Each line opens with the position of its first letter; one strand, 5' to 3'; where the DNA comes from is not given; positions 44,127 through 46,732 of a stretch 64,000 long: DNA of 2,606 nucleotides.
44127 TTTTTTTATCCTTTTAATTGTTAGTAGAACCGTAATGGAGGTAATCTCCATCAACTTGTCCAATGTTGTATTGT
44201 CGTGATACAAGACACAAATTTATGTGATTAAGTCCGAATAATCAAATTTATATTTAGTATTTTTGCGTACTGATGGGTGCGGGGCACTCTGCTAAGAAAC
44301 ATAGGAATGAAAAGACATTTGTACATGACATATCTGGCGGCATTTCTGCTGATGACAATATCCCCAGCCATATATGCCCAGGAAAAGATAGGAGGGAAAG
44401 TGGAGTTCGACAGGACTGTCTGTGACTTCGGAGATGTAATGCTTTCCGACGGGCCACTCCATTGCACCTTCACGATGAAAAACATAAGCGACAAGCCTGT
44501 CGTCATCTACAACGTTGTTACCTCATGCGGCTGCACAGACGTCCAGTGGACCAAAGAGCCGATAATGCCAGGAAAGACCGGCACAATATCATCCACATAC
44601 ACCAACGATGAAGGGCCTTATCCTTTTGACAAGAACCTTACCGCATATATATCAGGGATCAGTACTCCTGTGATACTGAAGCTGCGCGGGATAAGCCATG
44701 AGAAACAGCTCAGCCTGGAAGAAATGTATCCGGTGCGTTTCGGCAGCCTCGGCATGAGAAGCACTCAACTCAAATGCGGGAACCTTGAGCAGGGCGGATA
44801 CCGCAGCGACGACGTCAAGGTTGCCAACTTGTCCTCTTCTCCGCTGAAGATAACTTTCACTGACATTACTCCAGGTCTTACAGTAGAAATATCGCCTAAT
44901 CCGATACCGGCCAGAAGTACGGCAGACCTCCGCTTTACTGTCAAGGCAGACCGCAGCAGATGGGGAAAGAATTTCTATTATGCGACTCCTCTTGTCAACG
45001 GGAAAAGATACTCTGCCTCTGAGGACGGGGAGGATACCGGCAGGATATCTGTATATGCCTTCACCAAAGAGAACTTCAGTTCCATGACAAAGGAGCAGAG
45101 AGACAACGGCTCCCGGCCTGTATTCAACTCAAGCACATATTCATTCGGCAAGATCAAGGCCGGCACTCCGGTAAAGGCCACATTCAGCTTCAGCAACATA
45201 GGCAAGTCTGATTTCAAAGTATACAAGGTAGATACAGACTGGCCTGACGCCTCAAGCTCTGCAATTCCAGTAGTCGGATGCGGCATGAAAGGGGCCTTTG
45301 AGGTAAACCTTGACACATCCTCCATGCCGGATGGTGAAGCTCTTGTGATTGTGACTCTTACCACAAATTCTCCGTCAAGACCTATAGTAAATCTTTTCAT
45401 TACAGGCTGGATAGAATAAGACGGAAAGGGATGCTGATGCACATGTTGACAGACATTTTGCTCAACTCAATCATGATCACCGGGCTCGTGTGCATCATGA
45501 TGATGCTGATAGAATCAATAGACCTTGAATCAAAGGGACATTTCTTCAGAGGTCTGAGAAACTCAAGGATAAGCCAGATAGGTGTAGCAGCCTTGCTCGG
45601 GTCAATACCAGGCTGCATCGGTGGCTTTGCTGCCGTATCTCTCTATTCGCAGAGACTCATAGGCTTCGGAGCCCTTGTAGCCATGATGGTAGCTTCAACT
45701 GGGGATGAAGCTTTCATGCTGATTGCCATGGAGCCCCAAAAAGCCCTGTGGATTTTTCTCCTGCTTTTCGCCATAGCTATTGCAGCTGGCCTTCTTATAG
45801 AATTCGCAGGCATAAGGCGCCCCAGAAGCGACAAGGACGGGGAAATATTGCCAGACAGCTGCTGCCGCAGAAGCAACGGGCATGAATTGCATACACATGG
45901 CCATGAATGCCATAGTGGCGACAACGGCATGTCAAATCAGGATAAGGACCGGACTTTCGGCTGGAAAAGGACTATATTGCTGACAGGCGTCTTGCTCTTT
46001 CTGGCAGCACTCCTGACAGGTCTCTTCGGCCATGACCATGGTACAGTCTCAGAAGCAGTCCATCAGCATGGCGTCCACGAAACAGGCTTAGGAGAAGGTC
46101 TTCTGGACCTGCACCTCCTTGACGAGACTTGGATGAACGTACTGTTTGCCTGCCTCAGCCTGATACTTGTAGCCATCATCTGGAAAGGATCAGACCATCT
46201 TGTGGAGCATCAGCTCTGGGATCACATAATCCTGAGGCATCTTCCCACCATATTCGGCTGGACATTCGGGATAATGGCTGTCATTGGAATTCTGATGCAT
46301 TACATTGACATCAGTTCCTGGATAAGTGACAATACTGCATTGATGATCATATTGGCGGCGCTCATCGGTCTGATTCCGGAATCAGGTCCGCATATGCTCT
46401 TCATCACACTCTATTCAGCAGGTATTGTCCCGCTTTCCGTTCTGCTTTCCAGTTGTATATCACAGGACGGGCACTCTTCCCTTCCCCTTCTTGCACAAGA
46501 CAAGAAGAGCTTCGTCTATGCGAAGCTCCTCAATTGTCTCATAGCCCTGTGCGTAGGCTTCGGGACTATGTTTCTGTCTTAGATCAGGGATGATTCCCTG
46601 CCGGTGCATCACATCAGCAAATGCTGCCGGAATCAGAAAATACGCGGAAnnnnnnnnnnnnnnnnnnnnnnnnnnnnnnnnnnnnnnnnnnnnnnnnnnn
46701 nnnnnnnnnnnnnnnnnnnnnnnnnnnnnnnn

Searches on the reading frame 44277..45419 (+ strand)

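Call 3: search_protein_families(library=pfam, proteins=[window:44277-45419:+], max_evalue=0.01)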
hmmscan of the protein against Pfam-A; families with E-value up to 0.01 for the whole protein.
window:44277-45419:+ (380 aa): 2 families
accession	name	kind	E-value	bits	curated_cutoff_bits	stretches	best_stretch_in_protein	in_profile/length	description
PF07610.17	DUF1573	-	2.4e-37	127.3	26.1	2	42-138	1-96/98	Protein of unknown function (DUF1573)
PF22544.2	HYDIN_VesB_CFA65-like_Ig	-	2.8e-16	60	25.5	2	41-136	2-97/100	HYDIN/CFA65/VesB-like, Ig-like domain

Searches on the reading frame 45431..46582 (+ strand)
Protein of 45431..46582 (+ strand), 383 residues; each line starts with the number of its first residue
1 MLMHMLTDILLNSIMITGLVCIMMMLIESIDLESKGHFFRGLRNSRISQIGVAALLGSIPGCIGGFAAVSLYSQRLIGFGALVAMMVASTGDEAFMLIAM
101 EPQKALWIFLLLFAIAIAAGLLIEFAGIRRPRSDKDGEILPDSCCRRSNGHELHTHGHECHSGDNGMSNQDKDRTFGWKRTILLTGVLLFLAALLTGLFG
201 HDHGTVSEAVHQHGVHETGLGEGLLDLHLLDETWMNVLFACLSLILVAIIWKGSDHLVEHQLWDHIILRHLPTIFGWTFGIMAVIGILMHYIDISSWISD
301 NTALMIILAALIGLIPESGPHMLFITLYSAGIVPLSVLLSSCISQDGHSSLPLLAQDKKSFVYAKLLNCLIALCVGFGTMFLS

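Call 3: search_protein_families(library=pfam, proteins=[window:45431-46582:+], max_evalue=0.01)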
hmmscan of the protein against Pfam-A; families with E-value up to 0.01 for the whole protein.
window:45431-46582:+ (383 aa): 1 family
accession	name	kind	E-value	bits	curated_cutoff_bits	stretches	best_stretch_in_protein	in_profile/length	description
PF11449.14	ArsP_2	-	9.8e-39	133.9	32.5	1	16-382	17-358/359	Putative, 10TM heavy-metal exporter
